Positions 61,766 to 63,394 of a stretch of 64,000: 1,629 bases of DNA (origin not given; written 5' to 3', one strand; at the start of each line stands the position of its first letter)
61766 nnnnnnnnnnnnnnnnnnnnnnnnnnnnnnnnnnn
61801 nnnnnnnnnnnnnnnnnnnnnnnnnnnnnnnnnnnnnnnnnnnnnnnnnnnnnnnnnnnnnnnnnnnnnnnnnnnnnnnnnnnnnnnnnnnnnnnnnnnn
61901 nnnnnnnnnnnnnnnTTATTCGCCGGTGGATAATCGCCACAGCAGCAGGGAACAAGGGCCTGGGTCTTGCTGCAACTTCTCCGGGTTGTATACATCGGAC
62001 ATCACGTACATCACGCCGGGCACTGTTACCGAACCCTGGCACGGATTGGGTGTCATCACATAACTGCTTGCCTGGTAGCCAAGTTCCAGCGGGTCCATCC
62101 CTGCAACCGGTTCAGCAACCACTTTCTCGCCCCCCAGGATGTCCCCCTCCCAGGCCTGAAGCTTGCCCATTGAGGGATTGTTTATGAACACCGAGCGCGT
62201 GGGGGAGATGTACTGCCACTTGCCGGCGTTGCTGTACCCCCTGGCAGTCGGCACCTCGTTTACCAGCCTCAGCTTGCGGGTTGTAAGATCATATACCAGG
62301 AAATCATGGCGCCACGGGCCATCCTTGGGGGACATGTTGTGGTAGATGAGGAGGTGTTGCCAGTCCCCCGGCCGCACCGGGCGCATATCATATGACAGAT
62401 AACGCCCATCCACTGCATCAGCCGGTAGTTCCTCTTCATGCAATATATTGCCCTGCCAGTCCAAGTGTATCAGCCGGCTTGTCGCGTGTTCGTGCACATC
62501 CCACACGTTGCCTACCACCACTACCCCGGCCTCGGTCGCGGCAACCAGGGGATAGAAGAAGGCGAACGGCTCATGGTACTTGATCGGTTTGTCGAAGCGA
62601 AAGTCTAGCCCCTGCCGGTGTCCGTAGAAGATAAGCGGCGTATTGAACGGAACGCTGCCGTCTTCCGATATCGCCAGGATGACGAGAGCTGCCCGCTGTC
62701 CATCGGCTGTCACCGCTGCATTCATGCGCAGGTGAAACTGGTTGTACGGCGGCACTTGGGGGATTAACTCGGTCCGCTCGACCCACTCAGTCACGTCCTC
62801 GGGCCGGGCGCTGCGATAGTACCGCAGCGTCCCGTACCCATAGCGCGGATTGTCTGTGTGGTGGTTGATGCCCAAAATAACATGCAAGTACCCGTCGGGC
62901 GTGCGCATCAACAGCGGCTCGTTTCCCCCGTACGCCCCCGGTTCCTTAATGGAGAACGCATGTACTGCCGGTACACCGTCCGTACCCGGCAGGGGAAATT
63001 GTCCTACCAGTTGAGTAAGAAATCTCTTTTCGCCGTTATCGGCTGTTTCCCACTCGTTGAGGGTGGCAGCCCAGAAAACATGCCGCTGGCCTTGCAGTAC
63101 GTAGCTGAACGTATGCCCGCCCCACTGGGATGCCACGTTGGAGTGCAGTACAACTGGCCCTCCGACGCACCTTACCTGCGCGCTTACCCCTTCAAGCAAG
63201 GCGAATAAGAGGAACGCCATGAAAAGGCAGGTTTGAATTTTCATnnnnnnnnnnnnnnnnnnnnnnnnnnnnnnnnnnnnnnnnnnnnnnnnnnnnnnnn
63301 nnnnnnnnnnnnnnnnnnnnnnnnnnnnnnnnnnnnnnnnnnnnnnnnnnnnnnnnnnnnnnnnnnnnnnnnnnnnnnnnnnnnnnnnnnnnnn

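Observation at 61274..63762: About 2.5 kb element with about 100 bp imperfect terminal inverted repeats and arrays of GTCTTG subterminal repeats, no transposase, carrying a secreted protein; sits between the tRNA-Gly promoter and galT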

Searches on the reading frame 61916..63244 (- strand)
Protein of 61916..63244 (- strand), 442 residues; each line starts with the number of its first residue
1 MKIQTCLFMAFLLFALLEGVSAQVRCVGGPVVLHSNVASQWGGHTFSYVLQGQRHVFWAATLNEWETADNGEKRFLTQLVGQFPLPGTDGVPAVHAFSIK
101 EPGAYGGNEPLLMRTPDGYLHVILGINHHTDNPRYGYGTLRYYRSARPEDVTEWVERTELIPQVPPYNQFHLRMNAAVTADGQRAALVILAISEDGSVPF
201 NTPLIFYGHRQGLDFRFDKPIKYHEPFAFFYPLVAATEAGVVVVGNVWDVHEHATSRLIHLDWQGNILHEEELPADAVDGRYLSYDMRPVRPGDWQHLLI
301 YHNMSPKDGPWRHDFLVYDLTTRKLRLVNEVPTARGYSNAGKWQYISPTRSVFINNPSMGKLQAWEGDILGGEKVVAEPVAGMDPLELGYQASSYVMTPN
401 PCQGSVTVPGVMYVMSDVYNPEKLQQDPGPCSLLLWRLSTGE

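Call 9: search_protein_families(library=pfam, proteins=[window:61916-63244:-], max_evalue=0.1)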
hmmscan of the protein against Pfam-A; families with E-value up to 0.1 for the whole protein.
window:61916-63244:- (442 aa): 0 families

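Call 10: find_encoding_contigs(protein=window:61916-63244:-, flank=10000, max_places=10)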
Protein window:61916-63244:- (442 aa): 8 contigs read that carry it; 4 places shown.
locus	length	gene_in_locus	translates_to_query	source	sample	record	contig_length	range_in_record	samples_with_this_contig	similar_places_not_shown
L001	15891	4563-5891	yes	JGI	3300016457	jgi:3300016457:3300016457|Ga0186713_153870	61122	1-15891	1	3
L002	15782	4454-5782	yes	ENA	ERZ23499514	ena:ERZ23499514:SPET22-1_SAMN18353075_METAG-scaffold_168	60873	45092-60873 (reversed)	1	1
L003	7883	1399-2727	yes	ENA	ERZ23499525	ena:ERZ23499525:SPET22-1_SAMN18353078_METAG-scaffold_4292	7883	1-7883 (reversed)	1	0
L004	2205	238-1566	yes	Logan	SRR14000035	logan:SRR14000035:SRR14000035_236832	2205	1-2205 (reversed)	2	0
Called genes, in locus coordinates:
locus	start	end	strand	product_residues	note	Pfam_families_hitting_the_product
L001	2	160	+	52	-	?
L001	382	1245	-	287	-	PF01436:NHL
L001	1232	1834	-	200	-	-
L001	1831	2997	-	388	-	PF10509:GalKase_gal_bdg, PF00288:GHMP_kinases_N, PF08544:GHMP_kinases_C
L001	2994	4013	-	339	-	PF01087:GalP_UDP_transf, PF02744:GalP_UDP_tr_C, PF11969:DcpS_C (weak), PF01230:HIT (weak)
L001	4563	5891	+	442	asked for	-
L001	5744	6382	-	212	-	-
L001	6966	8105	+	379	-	PF09976:TPR_21, PF07719:TPR_2 (faint), PF13174:TPR_6 (faint), PF13424:TPR_12 (faint), PF13428:TPR_14 (faint), PF13414:TPR_11 (faint), PF14559:TPR_19 (faint), PF13432:TPR_16 (faint)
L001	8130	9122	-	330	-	PF23381:Beta-prop_IFT122_1st, PF24805:EIF3I, PF24807:WD40_CDC20-Fz, PF24814:WD40_Prp19, PF24817:WD40_WDHD1_1st, PF25171:Beta-prop_WDR36-Utp21_1st, PF25173:Beta-prop_WDR3_1st, PF25174:Beta-prop_THOC3, +40 more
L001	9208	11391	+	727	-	PF14559:TPR_19 (weak), PF21033:RMD1-3 (weak), PF23914:TPR_CcmH_CycH (weak), PF07719:TPR_2 (weak), PF14559:TPR_19 (weak), PF13429:TPR_15 (weak), PF14559:TPR_19, PF23914:TPR_CcmH_CycH (weak), +20 more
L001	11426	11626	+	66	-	-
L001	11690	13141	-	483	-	-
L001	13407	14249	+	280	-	PF23023:Anti-Pycsar_Apyc1 (weak), PF00753:Lactamase_B, PF12706:Lactamase_B_2 (weak)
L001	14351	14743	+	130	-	PF15956:DUF4760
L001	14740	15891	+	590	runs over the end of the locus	PF00753:Lactamase_B, PF23023:Anti-Pycsar_Apyc1 (weak), PF12706:Lactamase_B_2 (weak)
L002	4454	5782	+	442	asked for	-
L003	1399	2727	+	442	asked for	-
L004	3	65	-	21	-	?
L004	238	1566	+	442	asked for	-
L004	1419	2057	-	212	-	-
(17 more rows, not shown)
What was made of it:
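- On Tn7-like / Mu-like element: The genes called within 10 kb to the left of the 442-aa gene, and in the 4.5 kb of contig available to its right, are galT, galK, NHL, TPR, WD40 and metallo-beta-lactamase genes (call 10).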

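Call 11: search_protein_families(library=ncbifam, proteins=[window:61916-63244:-], max_evalue=1)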
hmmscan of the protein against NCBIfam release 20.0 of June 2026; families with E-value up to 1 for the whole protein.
window:61916-63244:- (442 aa): 0 families

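Call 12: search_protein_families(library=phrogs, proteins=[window:61916-63244:-], max_evalue=1)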
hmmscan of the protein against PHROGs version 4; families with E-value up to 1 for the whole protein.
window:61916-63244:- (442 aa): 0 families

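Call 14: find_homologous_proteins(query=window:61916-63244:-)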
Query window:61916-63244:- (442 aa): 95 proteins with E <= 0.001 among 6506 candidates.
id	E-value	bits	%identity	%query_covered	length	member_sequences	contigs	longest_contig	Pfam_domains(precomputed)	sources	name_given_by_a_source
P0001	0.0e+0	1042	99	100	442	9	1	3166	-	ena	-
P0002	5.3e-199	680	65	98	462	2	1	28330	-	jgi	-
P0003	3.0e-174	598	57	95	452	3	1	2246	-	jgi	jgi:hypothetical protein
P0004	9.4e-163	560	55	99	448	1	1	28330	-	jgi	-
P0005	9.4e-159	547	55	98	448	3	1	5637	-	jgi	-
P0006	2.4e-156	539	55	96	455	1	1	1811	-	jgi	jgi:hypothetical protein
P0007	1.1e-151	524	53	97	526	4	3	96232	-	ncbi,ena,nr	ncbi:MAG TPA: hypothetical protein QGH10_16010 [Armatimonadota bacterium]|nr:hypothetical protein [A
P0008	4.4e-148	512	52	98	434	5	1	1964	-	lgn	-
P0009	5.6e-148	512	52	99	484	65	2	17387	-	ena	-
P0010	1.9e-146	507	51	98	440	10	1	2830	-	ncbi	-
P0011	1.1e-143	497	68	69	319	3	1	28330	-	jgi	-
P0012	2.1e-143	497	49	100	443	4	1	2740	-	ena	-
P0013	6.0e-143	495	49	100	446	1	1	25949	-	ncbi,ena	-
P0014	9.4e-142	491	50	98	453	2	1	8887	-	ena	-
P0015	7.0e-141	488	49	100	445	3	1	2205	-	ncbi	-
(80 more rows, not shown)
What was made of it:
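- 61916..63244 (-): 442-aa secreted beta-propeller protein with a glycoside-hydrolase or polysaccharide-lyase-like fold; an ordinary host gene family. 95 homologues in Poribacteria, Armatimonadota, Hydrogenedentes, Planctomycetota and Verrucomicrobiae (call 14).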

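Call 61: find_encoding_contigs(protein=P0002, flank=10000, max_places=2)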
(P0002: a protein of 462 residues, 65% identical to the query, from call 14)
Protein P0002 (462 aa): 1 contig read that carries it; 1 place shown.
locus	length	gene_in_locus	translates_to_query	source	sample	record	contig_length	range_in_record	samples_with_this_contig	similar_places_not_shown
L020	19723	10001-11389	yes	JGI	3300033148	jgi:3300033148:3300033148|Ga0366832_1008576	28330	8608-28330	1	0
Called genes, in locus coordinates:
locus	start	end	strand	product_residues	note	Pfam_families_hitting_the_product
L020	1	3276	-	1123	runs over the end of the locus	PF00082:Peptidase_S8, PF13860:FlgD_ig (weak)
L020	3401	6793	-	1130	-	PF22148:Fervidolysin_NPro-like, PF00082:Peptidase_S8, PF13860:FlgD_ig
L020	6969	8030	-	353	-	PF00924:MS_channel_2nd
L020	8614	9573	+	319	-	-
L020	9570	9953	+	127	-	-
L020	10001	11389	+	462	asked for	-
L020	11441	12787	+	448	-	-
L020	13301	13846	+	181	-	PF05198:IF3_N, PF00707:IF3_C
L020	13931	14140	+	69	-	PF01632:Ribosomal_L35p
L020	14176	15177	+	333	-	PF01261:AP_endonuc_2, PF03786:UxuA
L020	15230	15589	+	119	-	PF00453:Ribosomal_L20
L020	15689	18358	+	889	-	-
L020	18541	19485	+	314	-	PF00294:PfkB, PF08543:Phos_pyr_kin (weak)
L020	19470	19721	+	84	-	?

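Call 62: find_encoding_contigs(protein=P0001, flank=5000, max_places=4)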
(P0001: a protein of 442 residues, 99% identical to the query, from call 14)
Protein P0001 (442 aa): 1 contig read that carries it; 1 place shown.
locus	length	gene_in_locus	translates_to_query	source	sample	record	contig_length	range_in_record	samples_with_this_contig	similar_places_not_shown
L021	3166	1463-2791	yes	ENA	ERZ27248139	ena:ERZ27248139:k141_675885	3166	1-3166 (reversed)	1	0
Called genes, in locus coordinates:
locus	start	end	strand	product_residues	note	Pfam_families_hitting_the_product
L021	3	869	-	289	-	?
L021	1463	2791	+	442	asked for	-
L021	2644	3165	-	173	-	?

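Call 69: search_solved_structures(query=A2, max_evalue=1)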
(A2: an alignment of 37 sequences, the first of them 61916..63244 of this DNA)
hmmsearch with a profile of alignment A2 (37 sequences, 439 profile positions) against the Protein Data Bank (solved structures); distinct sequences matched with E-value up to 1: 8.
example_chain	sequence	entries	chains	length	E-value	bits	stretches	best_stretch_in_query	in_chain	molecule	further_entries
5uas_A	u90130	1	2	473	9.5e-05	24.1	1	100-211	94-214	UlvanLyase-PL25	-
5uam_A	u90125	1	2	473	9.9e-05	24.1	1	100-211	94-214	Ulvan Lyase-PL25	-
6wyw_A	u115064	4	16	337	0.09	14.3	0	254-315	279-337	Glutaminase-asparaginase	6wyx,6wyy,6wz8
6wyz_A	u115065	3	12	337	0.093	14.3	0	254-315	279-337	Glutaminase-asparaginase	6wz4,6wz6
1djo_A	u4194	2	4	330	0.17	13.4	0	253-315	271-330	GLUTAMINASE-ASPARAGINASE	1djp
4pga_A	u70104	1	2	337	0.18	13.4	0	253-315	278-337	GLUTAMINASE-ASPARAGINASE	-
3k8z_A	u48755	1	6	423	0.58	11.7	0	30-74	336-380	NAD-specific glutamate dehydrogenase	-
1agx_A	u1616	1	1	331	0.76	11.3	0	260-315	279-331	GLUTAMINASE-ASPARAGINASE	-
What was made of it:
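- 61916..63244 (-): The family profile matches ulvan lyase PL25 at E = 1e-4 (call 69).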

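Call 75: predict_structure(alignment_id=A2)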
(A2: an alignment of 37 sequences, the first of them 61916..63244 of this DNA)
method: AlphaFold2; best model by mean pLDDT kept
length: 442 residues; sequences in the alignment: 37
mean_pLDDT: 93.1   pTM: 0.91
mean pLDDT of the five models: 93.1, 92.8, 92.5, 92.5, 92.4
residues with pLDDT >= 90: 368; 70-90: 57; 50-70: 14; < 50: 3
segments of 3 or more residues with pLDDT < 50: 18-20
pLDDT, mean of each block of 10 residues (from residue 1): 73 59 87 95 77 97 92 95 96 97 92 98 96 92 98 98 94 96 98 95 98 98 96 97 96 97 98 97 96 96 96 97 97 92 91 91 91 87 94 93 94 95 92 96 65
secondary structure, 60 per line:
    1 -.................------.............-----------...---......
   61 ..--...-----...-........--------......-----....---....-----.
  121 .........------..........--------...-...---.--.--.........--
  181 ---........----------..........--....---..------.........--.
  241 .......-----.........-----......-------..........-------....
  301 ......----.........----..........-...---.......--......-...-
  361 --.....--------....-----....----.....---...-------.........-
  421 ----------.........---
elements in order: H2-18 E25-37 E49-51 E55-62 E65-67 E73-75 E77-84 E93-98 E104-107 E111-114 E120-129 E136-145 E154-156 E170-178 E184-191 E202-211 E214-217 E229-237 E240-247 E253-261 E267-272 E280-289 E297-306 E311-319 E324-333 E341-347 E350-355 E363-367 E376-379 H385-388 E393-397 E411-419 E431-439
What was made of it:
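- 61916..63244 (-): AlphaFold2 pLDDT 93 (call 75).
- Checked: The 442-aa ORF has an N-terminal hydrophobic helix at residues 2-18 (call 75).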

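Call 78: fold_search(model_id=the predicted structure, library=pdb)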
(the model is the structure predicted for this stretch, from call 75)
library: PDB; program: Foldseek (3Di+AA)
matches with E <= 10: 924; with E <= 0.001: 390
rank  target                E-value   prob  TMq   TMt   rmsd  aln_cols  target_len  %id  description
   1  5mum                  1.5e-07  1.00  0.57  0.63   6.2       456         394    9  Glycoside Hydrolase BACINT_00347 (released 2017-04-26)
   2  5mvh                  1.9e-07  1.00  0.56  0.62   6.5       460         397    9  Glycoside Hydrolase BACCELL_00856 (released 2017-04-26)
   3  5muk                  2.1e-07  1.00  0.55  0.62   6.4       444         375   10  Glycoside Hydrolase BT3686 (released 2017-04-26)
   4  8q83_D                2.2e-07  1.00  0.51  0.64   5.8       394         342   11  Photorhabdus laumondii lectin PLL5 in complex with alpha-methyl-fucoside (released 2025-03-05)
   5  5mul                  2.5e-07  1.00  0.52  0.59   7.5       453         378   10  Glycoside Hydrolase BT3686 bound to Glucuronic Acid (released 2017-04-26)
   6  5hx0_A                2.7e-07  1.00  0.46  0.54   8.9       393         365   12  Crystal structure of unknown function protein Dfer_1899 fromDyadobacter fermentans DSM 18053 (released 2016-02-17)
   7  8qca_C                3.0e-07  1.00  0.50  0.55   7.6       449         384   11  CryoEM structure of a S. Cerevisiae Ski2387 complex in the closed state bound to RNA (released 2023-11-15)
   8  6jq9_B                3.9e-07  1.00  0.50  0.47   8.9       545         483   10  Crystal structure of a lyase from Alteromonas sp. (released 2020-04-01)
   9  7vco                  5.2e-07  1.00  0.33  0.30  17.0       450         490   10  Frischella perrara beta-fructofuranosidase (released 2022-03-09)
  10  4irt                  7.3e-07  1.00  0.55  0.60   6.6       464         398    9  Crystal structure of a putative neuraminidase (BACOVA_03493) from Bacteroides ovatus ATCC 8483 at 1.74 A resolution (released 2013-03-13)
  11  6flu_A                9.6e-07  1.00  0.51  0.63   8.2       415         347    8  Photorhabdus asymbiotica lectin (PHL) in complex with synthetic C-fucoside (released 2019-02-06)
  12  4gez_K                9.6e-07  1.00  0.41  0.48   7.2       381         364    7  Structure of a neuraminidase-like protein from A/bat/Guatemala/164/2009 (released 2012-09-26)
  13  6byx_A                1.1e-06  1.00  0.48  0.45   9.2       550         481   10  Complex structure of LOR107 mutant (R259N) with tetrasaccharide substrate (released 2018-02-07)
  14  5o3w_B                1.1e-06  1.00  0.40  0.27  11.9       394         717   12  Structural characterization of the fast and promiscuous macrocyclase from plant - PCY1-S562A bound to Presegetalin A1 (released 2018-02-07)
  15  7mhu_A                1.2e-06  1.00  0.45  0.51   9.4       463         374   11  Sialidase24 apo (released 2022-02-23)
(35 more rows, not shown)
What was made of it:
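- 61916..63244 (-): Foldseek top hits are the BT3686-type glycoside hydrolases, sialidases and PL24 lyases (call 78).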
